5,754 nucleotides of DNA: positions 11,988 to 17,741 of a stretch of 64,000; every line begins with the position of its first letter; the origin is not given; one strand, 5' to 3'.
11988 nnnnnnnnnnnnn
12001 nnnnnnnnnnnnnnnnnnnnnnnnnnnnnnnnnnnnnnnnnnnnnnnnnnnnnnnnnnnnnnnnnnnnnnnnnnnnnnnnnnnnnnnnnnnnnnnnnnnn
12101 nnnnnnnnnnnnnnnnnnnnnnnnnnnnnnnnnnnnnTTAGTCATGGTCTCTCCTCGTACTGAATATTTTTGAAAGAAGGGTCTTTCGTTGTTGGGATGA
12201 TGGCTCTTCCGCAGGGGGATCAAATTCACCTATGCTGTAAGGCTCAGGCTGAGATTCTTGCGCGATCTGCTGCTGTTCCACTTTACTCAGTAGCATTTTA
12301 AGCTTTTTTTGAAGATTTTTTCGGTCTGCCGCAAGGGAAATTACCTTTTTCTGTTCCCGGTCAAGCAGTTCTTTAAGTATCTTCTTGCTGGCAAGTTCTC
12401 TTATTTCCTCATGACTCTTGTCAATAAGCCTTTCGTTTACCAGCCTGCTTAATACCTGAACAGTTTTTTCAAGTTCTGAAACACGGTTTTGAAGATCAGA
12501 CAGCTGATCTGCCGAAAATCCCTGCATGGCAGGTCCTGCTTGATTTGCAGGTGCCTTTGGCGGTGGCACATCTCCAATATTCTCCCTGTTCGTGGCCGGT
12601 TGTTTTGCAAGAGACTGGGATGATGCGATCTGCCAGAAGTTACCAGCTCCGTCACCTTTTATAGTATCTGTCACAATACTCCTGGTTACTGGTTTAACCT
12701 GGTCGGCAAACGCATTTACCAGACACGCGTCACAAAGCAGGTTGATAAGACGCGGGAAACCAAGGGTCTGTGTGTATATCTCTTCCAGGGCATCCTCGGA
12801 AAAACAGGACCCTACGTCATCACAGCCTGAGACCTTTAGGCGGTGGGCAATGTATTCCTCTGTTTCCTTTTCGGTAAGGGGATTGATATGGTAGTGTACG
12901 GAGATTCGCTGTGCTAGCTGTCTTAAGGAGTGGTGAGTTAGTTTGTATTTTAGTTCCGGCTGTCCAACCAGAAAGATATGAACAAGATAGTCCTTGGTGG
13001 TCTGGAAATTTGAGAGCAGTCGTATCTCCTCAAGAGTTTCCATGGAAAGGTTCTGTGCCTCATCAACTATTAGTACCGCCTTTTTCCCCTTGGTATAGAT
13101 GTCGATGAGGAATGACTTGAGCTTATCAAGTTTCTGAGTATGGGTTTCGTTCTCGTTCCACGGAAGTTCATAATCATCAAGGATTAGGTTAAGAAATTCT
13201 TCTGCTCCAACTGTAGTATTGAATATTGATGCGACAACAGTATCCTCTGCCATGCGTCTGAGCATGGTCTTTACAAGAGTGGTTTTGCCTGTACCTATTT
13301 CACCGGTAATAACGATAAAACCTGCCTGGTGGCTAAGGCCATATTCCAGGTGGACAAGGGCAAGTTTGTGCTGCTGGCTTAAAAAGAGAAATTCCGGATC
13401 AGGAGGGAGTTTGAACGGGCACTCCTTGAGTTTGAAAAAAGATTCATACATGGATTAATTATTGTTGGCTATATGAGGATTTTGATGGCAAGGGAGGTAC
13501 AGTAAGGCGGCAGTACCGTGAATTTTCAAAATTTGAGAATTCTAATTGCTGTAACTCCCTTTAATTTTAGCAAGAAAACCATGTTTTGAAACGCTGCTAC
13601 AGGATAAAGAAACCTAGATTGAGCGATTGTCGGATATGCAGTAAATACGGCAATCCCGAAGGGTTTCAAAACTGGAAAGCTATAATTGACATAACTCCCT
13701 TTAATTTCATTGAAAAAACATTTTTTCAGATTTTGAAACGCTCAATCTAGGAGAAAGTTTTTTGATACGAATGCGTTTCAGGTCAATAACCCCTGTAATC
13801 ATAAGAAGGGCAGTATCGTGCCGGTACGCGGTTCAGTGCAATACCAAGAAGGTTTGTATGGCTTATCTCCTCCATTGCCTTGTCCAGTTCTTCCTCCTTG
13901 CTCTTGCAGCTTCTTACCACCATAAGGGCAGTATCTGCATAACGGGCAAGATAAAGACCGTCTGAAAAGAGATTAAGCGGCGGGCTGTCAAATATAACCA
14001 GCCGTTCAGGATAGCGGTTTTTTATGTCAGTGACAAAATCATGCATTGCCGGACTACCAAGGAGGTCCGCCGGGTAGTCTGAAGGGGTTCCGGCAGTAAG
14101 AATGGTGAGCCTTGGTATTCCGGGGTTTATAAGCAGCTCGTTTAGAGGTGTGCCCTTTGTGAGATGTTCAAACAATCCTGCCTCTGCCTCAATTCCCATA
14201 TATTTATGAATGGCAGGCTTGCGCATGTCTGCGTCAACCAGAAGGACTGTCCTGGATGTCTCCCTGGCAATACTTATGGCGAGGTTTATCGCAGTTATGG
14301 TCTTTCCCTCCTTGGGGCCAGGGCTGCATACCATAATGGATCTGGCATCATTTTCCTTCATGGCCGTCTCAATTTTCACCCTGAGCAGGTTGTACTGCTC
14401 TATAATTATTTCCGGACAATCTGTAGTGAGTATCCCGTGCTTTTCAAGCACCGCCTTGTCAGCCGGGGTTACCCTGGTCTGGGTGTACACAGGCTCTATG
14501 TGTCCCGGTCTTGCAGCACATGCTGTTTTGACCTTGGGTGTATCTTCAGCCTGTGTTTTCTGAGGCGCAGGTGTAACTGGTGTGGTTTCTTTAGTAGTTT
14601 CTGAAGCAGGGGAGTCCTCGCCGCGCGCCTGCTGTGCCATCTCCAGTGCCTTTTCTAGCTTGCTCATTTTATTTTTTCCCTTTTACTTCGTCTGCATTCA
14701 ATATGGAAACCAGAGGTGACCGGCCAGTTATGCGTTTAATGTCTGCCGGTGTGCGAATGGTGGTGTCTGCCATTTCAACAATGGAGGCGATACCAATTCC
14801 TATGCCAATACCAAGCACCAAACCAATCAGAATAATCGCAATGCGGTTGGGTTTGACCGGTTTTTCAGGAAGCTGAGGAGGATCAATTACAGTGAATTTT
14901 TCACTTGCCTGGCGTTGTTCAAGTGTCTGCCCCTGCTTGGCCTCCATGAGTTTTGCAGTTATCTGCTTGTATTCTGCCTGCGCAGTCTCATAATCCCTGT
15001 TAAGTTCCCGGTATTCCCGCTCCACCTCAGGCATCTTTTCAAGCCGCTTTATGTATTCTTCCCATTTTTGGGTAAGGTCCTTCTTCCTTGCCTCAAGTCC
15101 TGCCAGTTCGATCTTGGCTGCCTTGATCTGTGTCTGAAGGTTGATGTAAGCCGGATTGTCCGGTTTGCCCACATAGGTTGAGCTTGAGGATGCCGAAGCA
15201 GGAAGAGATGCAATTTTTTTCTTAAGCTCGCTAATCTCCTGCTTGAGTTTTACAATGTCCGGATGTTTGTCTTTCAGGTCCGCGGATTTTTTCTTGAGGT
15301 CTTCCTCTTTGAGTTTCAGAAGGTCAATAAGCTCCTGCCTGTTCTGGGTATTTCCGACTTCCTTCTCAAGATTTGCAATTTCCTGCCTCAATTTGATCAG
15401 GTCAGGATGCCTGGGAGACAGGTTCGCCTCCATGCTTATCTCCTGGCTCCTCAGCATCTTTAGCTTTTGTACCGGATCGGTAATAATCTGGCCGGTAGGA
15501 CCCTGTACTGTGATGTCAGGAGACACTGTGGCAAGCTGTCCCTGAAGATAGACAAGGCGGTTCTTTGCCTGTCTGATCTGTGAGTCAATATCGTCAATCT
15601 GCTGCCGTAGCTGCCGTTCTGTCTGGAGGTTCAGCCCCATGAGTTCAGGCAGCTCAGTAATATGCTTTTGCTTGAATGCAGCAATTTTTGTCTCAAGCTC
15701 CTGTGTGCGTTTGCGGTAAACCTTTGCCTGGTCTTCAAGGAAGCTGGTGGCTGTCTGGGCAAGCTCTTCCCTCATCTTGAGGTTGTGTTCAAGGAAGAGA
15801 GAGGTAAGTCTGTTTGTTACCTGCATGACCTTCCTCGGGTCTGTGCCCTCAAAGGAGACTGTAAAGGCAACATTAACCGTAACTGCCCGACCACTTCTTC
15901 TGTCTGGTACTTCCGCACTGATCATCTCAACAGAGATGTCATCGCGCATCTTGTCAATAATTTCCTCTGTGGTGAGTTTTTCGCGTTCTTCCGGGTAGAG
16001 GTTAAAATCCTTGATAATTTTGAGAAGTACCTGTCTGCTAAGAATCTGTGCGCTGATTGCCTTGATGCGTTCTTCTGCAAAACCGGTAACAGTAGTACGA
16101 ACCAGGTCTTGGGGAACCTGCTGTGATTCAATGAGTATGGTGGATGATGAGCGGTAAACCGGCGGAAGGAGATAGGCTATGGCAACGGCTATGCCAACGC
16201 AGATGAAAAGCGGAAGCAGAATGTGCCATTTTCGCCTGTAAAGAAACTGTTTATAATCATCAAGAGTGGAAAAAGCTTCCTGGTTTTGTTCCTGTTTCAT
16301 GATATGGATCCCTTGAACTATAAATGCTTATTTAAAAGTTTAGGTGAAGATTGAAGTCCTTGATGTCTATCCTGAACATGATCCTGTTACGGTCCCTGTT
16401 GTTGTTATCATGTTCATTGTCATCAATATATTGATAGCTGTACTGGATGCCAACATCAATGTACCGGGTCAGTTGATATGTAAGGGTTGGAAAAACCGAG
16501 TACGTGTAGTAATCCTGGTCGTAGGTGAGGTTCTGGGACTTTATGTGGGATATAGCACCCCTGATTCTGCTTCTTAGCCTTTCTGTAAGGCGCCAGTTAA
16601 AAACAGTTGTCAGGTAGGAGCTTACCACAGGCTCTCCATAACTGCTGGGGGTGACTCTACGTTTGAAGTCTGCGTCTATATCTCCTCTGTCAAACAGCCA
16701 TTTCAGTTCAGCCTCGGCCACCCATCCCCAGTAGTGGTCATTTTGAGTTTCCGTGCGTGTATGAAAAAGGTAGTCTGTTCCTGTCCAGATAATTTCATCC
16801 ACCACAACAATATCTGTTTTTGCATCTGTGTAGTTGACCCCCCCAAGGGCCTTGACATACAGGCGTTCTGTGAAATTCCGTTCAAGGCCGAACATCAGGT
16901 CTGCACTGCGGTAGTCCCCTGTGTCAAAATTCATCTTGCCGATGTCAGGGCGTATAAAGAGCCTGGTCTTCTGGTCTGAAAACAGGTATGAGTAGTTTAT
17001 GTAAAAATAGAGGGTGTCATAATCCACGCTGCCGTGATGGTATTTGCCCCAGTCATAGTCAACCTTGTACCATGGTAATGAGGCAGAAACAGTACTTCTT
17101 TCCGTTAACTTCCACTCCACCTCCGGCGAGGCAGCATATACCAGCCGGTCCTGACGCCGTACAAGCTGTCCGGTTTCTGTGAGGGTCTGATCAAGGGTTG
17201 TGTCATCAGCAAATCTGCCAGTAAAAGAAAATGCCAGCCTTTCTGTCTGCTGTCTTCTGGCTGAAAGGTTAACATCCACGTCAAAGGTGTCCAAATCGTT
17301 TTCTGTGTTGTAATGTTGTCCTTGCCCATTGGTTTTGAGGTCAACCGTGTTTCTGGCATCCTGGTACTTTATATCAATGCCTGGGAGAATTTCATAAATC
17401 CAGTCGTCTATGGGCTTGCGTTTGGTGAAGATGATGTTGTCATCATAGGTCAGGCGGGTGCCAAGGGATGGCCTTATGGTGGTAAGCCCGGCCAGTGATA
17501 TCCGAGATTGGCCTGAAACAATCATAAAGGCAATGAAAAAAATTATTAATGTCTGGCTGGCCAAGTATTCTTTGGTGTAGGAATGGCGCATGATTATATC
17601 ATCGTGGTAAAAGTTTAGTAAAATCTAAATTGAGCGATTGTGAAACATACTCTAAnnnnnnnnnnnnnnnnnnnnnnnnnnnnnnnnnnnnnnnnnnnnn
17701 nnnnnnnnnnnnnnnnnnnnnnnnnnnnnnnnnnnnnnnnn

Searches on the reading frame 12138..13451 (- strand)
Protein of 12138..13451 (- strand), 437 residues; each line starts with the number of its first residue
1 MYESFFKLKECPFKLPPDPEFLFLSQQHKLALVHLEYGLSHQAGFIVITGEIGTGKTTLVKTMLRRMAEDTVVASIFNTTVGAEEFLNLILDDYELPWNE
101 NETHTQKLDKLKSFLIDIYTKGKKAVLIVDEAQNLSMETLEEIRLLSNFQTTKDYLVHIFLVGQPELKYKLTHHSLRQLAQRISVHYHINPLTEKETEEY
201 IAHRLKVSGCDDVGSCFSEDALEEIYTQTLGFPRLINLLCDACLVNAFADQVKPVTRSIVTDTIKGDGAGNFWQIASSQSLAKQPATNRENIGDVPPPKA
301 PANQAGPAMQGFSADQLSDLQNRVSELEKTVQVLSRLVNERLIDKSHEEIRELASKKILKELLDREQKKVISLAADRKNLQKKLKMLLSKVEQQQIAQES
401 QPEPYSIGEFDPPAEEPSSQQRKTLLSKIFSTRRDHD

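Call 52: search_protein_families(library=pfam, proteins=[window:12138-13451:-], max_evalue=0.00001)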
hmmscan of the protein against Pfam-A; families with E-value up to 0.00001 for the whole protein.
window:12138-13451:- (437 aa): 2 families
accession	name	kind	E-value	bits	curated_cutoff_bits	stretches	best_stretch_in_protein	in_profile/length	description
PF13401.12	AAA_22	-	1.1e-24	87.7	27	1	42-168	4-127/130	AAA domain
PF13191.12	AAA_16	-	1.7e-09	38.8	32.6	1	38-157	19-165/167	AAA ATPase domain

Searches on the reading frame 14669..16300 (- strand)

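Call 52: search_protein_families(library=pfam, proteins=[window:14669-16300:-], max_evalue=0.00001)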
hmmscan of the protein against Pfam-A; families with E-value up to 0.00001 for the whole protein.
window:14669-16300:- (543 aa): 2 families
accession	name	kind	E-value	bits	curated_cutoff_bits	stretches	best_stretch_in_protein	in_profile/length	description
PF13807.11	GNVR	-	8.1e-10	38.9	27.7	1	427-505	3-77/82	G-rich domain on putative tyrosine kinase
PF02706.20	Wzz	-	5.1e-07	30.4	25.5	1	18-98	10-90/91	Chain length determinant protein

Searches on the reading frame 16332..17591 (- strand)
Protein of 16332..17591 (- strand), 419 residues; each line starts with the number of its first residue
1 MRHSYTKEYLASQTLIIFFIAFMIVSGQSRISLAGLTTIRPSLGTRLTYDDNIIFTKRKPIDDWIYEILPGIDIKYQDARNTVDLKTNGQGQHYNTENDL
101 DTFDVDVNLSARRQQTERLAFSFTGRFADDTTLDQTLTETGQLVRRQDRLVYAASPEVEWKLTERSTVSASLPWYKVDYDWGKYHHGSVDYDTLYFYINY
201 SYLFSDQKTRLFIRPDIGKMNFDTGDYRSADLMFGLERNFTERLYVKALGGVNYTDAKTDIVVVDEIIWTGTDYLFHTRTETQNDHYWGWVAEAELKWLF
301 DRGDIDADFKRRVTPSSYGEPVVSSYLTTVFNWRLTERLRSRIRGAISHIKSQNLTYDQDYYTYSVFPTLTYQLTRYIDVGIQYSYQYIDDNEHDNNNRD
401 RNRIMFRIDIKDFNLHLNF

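Call 52: search_protein_families(library=pfam, proteins=[window:16332-17591:-], max_evalue=0.00001)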
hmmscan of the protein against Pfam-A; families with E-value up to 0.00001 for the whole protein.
window:16332-17591:- (419 aa): 1 family
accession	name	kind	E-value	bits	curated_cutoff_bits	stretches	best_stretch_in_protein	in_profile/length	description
PF10082.15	BBP2_2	-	2.6e-12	46.8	23.7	1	289-409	255-375/378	Putative beta-barrel porin 2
